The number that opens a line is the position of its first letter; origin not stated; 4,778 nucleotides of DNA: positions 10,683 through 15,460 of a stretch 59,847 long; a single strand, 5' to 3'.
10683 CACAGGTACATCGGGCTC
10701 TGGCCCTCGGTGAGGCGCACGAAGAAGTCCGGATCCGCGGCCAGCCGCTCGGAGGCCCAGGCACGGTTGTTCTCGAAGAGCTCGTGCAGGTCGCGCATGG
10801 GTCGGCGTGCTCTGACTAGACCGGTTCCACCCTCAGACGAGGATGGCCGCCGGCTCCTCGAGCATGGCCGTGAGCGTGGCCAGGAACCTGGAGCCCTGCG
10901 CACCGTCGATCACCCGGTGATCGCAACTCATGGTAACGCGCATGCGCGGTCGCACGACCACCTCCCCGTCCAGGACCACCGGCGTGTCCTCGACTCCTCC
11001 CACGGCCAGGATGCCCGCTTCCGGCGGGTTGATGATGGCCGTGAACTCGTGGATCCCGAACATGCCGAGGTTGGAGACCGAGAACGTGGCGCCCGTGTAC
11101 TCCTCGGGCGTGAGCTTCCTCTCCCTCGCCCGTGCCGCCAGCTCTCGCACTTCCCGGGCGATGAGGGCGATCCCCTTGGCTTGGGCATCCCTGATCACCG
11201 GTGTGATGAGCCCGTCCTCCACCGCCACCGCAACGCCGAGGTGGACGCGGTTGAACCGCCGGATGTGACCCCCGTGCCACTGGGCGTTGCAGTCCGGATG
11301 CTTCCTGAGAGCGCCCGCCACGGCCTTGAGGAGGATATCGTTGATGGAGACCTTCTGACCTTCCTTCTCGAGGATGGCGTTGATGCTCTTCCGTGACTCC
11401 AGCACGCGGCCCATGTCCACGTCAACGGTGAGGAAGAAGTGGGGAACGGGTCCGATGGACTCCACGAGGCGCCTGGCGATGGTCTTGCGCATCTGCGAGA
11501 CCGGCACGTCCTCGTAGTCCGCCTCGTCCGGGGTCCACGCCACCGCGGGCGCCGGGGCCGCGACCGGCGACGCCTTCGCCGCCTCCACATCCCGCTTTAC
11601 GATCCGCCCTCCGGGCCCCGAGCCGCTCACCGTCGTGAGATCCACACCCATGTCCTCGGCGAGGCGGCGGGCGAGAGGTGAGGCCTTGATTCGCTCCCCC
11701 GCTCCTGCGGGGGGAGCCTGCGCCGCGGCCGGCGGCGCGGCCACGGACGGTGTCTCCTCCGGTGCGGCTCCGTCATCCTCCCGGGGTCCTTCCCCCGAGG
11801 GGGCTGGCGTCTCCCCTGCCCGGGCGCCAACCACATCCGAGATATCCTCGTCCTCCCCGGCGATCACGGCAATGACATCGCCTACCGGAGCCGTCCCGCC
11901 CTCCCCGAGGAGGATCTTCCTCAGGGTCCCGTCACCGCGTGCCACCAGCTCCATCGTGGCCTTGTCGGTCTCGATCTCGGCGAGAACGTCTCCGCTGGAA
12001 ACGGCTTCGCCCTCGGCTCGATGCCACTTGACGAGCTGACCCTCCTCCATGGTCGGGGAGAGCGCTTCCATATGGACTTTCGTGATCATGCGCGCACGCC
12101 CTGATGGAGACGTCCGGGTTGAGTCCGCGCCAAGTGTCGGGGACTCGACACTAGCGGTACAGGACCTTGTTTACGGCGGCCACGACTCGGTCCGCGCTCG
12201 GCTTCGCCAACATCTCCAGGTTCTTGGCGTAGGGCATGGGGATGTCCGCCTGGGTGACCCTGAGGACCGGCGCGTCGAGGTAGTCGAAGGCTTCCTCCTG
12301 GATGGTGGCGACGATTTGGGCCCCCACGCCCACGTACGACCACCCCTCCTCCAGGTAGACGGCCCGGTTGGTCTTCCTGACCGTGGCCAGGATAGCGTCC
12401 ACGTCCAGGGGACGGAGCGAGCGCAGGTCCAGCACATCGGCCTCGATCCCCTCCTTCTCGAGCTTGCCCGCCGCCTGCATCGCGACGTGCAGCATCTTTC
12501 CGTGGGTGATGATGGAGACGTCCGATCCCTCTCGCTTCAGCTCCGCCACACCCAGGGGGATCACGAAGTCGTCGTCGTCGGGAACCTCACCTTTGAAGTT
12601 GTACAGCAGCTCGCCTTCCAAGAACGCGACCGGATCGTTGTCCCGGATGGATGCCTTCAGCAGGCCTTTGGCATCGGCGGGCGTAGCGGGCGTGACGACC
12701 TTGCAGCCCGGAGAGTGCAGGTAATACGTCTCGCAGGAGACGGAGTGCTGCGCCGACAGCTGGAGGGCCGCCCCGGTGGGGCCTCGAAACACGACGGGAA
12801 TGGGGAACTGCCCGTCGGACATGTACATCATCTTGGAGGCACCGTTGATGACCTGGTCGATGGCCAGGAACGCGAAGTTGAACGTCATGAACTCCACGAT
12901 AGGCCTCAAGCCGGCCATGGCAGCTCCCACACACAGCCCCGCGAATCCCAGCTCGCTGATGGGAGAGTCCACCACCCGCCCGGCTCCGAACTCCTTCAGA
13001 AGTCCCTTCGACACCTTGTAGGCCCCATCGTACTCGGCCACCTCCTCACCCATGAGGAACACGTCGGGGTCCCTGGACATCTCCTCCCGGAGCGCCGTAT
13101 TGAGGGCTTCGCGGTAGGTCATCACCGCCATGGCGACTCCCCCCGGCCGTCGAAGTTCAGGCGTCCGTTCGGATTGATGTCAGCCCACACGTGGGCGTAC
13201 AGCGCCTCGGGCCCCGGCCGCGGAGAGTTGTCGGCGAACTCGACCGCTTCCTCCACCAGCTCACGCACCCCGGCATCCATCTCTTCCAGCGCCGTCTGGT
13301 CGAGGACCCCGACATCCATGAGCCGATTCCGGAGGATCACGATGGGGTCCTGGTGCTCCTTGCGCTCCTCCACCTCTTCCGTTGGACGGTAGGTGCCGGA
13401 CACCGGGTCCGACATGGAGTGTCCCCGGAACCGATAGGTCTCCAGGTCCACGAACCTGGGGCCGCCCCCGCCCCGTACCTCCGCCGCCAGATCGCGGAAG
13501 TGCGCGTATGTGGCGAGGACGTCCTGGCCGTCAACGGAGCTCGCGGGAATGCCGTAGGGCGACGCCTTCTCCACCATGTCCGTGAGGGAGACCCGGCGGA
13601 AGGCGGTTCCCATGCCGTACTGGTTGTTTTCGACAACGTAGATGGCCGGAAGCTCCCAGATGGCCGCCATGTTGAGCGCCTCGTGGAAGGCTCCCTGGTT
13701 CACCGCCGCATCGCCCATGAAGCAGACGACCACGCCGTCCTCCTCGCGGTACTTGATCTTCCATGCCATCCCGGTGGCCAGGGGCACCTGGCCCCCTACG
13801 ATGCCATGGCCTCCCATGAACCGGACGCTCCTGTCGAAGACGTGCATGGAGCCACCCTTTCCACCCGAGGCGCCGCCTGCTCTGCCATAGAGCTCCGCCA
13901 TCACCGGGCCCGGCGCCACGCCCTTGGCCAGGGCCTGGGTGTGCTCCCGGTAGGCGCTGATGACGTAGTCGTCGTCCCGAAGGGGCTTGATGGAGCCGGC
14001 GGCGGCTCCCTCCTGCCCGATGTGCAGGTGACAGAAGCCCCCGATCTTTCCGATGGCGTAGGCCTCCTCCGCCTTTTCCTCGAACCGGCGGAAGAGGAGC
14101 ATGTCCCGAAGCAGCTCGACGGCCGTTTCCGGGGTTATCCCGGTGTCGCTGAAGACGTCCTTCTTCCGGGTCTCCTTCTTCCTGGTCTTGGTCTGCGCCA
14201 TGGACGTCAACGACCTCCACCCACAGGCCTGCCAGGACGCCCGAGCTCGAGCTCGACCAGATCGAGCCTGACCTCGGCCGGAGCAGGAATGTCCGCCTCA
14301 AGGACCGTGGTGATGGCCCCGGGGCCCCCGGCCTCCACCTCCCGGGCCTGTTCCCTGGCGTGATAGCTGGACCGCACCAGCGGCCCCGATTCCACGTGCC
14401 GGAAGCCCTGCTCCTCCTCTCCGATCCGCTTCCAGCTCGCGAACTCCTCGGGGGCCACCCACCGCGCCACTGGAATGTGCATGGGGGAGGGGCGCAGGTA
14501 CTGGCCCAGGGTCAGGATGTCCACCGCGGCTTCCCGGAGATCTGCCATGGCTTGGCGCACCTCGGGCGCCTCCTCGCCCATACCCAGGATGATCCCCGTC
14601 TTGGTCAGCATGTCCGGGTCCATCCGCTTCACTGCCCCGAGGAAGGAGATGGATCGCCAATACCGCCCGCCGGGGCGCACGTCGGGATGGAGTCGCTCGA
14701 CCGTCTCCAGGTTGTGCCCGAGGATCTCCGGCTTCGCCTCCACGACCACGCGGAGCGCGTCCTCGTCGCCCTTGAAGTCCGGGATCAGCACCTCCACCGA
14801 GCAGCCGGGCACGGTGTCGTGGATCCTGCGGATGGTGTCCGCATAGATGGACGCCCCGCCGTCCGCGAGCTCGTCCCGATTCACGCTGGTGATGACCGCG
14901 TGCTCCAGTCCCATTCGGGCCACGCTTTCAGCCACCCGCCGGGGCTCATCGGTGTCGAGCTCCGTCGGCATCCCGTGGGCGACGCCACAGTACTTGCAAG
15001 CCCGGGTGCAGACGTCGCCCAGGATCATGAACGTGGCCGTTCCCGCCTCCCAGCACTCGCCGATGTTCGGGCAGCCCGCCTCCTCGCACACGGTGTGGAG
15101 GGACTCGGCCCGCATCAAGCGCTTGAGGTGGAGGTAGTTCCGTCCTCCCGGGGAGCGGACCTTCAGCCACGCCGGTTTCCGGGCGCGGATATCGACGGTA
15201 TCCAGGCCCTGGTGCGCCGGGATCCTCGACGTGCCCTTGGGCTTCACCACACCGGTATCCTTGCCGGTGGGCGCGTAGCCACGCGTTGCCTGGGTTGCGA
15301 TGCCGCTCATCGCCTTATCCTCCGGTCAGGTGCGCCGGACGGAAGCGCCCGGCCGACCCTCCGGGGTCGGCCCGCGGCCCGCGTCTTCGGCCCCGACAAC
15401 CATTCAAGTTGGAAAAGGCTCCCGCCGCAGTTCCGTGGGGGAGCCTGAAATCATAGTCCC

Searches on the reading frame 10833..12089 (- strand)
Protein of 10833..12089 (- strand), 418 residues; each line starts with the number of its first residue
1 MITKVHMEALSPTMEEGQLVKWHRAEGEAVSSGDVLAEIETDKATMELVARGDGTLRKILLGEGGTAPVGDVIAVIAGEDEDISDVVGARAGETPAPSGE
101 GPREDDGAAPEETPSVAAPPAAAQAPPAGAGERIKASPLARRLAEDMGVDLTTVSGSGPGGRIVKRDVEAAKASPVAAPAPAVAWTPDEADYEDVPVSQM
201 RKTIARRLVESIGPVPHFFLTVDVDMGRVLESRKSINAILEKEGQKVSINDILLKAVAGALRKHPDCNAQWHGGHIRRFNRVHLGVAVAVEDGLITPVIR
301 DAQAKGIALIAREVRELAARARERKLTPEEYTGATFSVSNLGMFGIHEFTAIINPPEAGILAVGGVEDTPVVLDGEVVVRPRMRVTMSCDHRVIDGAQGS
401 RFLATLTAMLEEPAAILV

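Call 55: search_protein_families(library=pfam, max_evalue=0.0001, proteins=[window:10833-12089:-])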
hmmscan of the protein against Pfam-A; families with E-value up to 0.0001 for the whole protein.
window:10833-12089:- (418 aa): 3 families
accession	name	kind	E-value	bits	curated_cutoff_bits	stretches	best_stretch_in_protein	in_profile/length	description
PF00198.28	2-oxoacid_dh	-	1.3e-84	283.8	23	1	190-417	2-231/232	2-oxoacid dehydrogenases acyltransferase (catalytic domain)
PF02817.22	E3_binding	-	4.6e-18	65.6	23.7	1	134-169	1-36/36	e3 binding domain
PF00364.28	Biotin_lipoyl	-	5.4e-18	65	22.1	1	5-76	3-73/73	Biotin-requiring enzyme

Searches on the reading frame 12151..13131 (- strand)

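Call 55: search_protein_families(library=pfam, max_evalue=0.0001, proteins=[window:12151-13131:-])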
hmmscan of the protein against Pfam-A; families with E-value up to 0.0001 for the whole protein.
window:12151-13131:- (326 aa): 2 families
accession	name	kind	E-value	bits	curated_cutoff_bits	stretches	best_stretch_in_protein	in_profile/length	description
PF02779.29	Transket_pyr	-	1.1e-42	146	27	1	4-178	3-173/174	Transketolase, pyrimidine binding domain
PF02780.25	Transketolase_C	-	1.4e-39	135.3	25.9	1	194-316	1-124/124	Transketolase, C-terminal domain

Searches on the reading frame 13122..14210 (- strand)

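Call 56: search_protein_families(library=pfam, max_evalue=0.0001, proteins=[window:13122-14210:-])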
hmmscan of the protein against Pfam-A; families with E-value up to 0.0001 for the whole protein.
window:13122-14210:- (362 aa): 3 families
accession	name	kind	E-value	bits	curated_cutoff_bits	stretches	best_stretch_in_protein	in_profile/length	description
PF00676.26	E1_dh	-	2.2e-83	280.1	22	1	36-334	2-299/300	Dehydrogenase E1 component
PF02775.26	TPP_enzyme_C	-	7e-06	26.3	21.9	1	128-200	20-86/151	Thiamine pyrophosphate enzyme, C-terminal TPP binding domain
PF13292.11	DXP_synthase_N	-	4.1e-05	23.4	21.2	1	139-199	114-174/274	1-deoxy-D-xylulose-5-phosphate synthase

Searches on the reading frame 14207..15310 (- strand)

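Call 56: search_protein_families(library=pfam, max_evalue=0.0001, proteins=[window:14207-15310:-])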
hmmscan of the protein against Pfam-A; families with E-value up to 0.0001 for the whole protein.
window:14207-15310:- (367 aa): 2 families
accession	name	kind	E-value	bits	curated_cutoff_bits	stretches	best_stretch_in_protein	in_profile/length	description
PF04055.27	Radical_SAM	-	1.6e-14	54.9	29.5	1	95-256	1-164/166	Radical SAM superfamily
PF16881.10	LIAS_N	-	2.8e-09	37.7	27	1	42-80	58-96/96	N-terminal domain of lipoyl synthase of Radical_SAM family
